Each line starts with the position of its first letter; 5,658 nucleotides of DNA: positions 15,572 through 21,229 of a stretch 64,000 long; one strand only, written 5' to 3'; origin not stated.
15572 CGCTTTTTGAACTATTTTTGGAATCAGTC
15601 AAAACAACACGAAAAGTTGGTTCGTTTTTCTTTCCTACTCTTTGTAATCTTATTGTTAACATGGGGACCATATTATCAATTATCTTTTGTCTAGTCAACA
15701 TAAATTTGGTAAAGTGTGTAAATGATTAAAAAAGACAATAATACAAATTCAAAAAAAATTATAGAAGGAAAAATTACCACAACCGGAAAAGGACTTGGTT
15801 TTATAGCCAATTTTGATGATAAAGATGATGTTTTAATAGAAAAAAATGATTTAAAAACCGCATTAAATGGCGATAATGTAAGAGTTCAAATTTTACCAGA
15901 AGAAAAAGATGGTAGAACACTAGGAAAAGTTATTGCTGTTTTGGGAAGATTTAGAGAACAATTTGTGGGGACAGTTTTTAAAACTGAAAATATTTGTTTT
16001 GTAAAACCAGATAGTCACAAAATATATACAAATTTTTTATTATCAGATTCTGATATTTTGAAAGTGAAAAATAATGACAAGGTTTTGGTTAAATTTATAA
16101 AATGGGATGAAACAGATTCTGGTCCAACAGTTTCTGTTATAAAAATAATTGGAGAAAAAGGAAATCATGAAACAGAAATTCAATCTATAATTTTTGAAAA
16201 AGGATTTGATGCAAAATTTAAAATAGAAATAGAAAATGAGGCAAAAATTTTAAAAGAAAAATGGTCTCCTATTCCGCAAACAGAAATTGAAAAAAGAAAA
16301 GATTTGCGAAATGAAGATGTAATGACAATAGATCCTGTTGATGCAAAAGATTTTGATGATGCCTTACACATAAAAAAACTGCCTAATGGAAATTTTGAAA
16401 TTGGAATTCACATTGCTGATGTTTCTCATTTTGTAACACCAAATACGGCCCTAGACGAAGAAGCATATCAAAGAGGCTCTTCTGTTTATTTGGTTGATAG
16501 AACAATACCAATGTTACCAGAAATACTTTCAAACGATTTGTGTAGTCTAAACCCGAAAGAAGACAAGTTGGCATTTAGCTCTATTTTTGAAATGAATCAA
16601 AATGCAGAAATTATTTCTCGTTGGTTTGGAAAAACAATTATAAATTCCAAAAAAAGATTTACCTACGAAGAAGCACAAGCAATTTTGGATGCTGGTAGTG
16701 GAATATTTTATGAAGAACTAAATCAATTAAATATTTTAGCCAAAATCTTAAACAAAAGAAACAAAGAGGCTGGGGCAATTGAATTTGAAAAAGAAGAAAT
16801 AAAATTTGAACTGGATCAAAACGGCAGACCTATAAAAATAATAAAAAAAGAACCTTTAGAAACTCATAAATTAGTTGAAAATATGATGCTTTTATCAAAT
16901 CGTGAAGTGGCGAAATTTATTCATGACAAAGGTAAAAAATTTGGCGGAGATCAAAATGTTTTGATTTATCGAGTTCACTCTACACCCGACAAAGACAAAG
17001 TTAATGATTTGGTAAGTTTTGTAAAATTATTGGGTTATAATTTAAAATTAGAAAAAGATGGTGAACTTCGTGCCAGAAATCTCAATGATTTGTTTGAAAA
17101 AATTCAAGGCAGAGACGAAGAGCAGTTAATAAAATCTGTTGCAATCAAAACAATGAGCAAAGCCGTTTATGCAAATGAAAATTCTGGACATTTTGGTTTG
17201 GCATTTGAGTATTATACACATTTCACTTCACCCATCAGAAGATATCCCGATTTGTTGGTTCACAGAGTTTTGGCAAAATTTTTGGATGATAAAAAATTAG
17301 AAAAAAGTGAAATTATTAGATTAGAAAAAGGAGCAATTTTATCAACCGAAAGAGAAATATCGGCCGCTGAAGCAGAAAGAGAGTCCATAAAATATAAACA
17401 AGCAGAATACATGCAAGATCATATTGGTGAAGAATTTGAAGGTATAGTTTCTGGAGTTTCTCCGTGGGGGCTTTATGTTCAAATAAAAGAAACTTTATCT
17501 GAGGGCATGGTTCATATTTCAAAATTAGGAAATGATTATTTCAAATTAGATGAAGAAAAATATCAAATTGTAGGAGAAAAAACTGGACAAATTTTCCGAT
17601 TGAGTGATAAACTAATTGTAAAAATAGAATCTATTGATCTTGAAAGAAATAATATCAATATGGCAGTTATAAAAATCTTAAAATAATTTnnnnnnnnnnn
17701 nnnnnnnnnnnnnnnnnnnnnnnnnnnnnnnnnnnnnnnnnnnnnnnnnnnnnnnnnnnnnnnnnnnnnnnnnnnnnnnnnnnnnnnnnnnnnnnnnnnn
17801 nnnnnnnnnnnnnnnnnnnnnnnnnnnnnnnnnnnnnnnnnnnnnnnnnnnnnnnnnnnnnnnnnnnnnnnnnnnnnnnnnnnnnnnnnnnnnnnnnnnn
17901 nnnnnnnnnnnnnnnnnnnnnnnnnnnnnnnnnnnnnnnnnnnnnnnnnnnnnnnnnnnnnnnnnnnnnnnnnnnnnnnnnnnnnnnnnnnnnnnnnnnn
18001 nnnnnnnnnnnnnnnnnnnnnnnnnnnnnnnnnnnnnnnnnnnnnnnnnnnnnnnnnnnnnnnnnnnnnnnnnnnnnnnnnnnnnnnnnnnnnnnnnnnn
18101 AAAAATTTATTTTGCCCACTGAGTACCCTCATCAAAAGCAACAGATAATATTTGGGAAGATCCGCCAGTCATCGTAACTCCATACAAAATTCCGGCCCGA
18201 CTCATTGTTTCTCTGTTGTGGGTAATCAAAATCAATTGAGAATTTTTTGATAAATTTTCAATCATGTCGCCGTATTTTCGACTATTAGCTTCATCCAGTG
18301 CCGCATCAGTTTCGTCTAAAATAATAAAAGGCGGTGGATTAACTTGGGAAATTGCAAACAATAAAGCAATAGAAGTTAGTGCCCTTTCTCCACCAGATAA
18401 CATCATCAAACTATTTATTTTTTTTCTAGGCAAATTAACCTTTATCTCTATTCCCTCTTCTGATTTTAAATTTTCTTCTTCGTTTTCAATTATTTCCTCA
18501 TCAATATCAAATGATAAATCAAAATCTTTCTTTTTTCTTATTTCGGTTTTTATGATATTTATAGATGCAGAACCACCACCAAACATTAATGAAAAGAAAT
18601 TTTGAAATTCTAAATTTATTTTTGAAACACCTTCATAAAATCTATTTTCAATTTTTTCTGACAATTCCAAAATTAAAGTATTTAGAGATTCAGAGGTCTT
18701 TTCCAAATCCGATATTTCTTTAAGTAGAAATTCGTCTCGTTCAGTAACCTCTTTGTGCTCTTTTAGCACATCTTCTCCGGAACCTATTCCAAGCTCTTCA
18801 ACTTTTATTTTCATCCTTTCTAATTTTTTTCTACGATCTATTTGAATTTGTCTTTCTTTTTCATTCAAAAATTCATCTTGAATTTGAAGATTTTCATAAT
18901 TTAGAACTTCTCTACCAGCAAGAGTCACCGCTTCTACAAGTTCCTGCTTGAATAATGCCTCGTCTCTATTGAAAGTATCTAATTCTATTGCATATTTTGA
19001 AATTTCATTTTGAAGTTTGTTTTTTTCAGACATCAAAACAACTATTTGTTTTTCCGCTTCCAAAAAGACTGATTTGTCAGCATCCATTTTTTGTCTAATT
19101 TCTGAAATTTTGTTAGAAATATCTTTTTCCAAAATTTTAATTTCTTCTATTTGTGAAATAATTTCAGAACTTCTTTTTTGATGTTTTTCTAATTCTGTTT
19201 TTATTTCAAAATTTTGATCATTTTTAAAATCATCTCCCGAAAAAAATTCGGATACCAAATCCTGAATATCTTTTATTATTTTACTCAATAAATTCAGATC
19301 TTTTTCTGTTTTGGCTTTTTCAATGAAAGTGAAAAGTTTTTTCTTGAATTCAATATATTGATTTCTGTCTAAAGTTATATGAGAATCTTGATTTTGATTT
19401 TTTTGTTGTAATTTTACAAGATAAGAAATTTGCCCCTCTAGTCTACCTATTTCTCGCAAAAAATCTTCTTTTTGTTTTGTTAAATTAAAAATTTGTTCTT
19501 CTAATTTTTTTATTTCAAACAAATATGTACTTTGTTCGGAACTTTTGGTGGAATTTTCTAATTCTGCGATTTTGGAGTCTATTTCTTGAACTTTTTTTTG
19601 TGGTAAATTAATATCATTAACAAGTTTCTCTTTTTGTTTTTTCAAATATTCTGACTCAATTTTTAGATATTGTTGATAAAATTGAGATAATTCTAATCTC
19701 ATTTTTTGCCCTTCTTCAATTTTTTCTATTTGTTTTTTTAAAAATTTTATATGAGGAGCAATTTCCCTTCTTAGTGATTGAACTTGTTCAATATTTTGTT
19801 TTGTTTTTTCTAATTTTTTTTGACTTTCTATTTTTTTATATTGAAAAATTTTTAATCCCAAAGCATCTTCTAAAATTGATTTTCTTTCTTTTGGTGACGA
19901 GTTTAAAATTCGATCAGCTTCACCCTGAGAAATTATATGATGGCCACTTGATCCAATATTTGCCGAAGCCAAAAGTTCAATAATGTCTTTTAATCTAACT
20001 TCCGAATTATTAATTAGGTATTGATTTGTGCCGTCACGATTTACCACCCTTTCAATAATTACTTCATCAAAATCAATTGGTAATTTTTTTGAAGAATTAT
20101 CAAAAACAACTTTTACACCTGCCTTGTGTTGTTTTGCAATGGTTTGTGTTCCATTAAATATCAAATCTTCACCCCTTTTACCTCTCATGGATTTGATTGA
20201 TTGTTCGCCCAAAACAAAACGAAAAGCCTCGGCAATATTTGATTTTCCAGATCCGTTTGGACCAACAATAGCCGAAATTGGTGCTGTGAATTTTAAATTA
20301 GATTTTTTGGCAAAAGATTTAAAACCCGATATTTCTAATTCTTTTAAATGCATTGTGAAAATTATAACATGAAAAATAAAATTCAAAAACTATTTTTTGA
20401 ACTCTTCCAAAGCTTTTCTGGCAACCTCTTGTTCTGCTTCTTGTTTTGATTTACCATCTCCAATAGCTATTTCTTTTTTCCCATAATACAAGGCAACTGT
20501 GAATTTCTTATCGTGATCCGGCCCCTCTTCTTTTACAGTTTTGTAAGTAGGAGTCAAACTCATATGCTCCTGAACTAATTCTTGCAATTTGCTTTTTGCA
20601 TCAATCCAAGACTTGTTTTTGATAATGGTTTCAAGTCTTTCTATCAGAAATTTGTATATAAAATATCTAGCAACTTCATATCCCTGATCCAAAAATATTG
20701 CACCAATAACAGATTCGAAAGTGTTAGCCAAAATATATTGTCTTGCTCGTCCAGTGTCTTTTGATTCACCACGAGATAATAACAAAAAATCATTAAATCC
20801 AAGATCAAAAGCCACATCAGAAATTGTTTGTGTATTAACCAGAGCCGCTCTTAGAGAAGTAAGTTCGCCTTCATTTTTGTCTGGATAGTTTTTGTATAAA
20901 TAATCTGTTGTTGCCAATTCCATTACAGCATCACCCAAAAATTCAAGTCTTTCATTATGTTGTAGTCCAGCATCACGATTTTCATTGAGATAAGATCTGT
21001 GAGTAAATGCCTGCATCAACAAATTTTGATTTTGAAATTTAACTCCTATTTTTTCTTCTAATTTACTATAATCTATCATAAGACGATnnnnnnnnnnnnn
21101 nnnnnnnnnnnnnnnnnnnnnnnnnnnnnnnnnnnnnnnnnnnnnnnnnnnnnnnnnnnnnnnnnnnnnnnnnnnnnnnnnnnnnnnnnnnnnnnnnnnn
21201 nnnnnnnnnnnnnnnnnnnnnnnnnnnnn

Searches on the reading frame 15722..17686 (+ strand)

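Call 9: search_protein_families(library=pfam, proteins=[window:15722-17686:+], max_evalue=0.001)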
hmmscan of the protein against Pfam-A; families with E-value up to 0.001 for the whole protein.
window:15722-17686:+ (654 aa): 5 families
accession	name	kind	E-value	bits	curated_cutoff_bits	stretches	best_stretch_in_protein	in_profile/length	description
PF00773.25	RNB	-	1.4e-110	370.1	29.3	1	192-522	1-325/326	RNB domain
PF17876.7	CSD2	-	2.8e-21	75.8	26.2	2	93-166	1-73/74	Cold shock domain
PF08206.17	OB_RNB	-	5.4e-13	48.9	24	1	16-72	1-57/58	Ribonuclease B OB domain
PF00575.29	S1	-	3.7e-09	37.3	22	1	567-648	3-72/74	S1 RNA binding domain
PF17849.7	OB_Dis3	-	1.4e-06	28.7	22.8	1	115-160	35-76/77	Dis3-like cold-shock domain 2 (CSD2)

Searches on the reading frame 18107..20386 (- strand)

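Call 9: search_protein_families(library=pfam, proteins=[window:18107-20386:-], max_evalue=0.001)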
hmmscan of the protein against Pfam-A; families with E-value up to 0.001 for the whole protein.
window:18107-20386:- (759 aa): 4 families
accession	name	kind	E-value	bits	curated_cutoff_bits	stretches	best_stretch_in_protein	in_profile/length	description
PF02463.25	SMC_N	-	2.5e-61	207.3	40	1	13-740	1-215/220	RecF/RecN/SMC N terminal domain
PF13476.12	AAA_23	-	2.1e-18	68.2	27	1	16-209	1-196/201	AAA domain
PF13304.12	AAA_21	-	5.1e-08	33.8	27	1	37-67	1-38/304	AAA domain, putative AbiEii toxin, Type IV TA system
PF13175.12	AAA_15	-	0.00035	20.8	32.1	1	12-385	1-266/374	AAA ATPase domain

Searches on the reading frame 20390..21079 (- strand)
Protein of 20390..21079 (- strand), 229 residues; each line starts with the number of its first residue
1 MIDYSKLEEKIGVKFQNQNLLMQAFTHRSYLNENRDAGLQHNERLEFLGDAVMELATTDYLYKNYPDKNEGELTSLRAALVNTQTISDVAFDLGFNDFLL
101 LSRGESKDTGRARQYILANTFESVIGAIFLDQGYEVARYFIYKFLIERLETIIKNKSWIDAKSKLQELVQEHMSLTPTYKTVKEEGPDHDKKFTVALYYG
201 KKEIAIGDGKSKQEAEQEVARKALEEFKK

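Call 9: search_protein_families(library=pfam, proteins=[window:20390-21079:-], max_evalue=0.001)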
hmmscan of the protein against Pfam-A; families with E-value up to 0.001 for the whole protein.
window:20390-21079:- (229 aa): 4 families
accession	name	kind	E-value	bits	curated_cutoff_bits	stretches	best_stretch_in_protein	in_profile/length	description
PF14622.11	Ribonucleas_3_3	-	4.2e-39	134.1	35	1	17-148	1-127/128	Ribonuclease-III-like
PF00636.31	Ribonuclease_3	-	3.1e-27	95.8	27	1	43-133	1-102/102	Ribonuclease III domain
PF00035.32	dsrm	-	4.8e-18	65.9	23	1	161-226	1-65/66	Double-stranded RNA binding motif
PF22935.1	RM44_endonuclase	-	8.1e-12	45.8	27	1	10-128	12-139/139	Large ribosomal subunit protein mL44, endonuclease domain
